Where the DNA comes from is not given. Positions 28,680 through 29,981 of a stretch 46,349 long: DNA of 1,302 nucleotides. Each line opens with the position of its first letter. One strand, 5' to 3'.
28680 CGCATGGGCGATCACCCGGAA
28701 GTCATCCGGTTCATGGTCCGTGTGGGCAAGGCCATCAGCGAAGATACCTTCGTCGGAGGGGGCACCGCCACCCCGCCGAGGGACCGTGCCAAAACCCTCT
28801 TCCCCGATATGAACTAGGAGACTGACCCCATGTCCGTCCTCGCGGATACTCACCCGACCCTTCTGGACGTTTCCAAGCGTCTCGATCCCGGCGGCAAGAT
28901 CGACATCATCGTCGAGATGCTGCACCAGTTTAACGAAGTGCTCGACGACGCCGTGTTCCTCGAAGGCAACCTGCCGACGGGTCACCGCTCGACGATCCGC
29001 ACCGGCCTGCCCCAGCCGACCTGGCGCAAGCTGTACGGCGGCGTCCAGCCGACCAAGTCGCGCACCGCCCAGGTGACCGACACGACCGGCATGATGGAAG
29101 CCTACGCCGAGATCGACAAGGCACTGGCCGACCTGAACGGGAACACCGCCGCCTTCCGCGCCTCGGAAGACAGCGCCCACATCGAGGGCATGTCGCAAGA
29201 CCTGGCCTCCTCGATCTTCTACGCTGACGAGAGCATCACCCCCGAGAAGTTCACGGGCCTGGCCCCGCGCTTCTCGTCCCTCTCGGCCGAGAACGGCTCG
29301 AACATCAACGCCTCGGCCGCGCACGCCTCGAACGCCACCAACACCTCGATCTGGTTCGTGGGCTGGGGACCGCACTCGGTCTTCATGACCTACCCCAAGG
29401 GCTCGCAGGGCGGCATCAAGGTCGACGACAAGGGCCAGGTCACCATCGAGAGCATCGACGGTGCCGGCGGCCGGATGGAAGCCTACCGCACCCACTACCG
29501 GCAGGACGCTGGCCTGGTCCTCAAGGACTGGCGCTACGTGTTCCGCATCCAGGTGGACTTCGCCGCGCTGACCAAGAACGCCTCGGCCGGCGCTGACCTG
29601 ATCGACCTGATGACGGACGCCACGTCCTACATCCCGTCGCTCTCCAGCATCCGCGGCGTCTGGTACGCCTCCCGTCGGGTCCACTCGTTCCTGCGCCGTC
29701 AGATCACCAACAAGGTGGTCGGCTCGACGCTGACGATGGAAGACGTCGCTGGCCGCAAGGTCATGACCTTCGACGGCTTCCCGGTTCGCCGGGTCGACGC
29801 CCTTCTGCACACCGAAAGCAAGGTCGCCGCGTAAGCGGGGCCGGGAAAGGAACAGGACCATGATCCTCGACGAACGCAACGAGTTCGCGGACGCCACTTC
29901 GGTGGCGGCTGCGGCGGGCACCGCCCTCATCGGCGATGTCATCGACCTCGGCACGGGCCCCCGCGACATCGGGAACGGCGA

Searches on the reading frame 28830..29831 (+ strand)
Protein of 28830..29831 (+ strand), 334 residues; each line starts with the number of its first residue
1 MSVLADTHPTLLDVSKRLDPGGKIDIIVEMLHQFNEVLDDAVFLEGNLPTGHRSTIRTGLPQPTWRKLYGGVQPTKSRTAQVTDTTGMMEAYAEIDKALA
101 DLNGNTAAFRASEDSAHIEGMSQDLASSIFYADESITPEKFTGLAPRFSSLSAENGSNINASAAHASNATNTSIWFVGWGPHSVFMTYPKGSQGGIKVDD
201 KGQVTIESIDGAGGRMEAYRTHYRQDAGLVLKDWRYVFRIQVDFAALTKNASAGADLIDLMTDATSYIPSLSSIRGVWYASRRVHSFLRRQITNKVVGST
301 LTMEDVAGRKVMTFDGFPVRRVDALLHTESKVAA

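Call 74: search_protein_families(library=phrogs, proteins=[window:28830-29831:+], max_evalue=0.0001)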
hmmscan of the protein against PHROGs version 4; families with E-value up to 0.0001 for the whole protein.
window:28830-29831:+ (334 aa): 1 family
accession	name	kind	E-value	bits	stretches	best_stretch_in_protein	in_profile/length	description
phrog_212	-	head and packaging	2.4e-79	267.9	1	7-245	4-296/301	major head protein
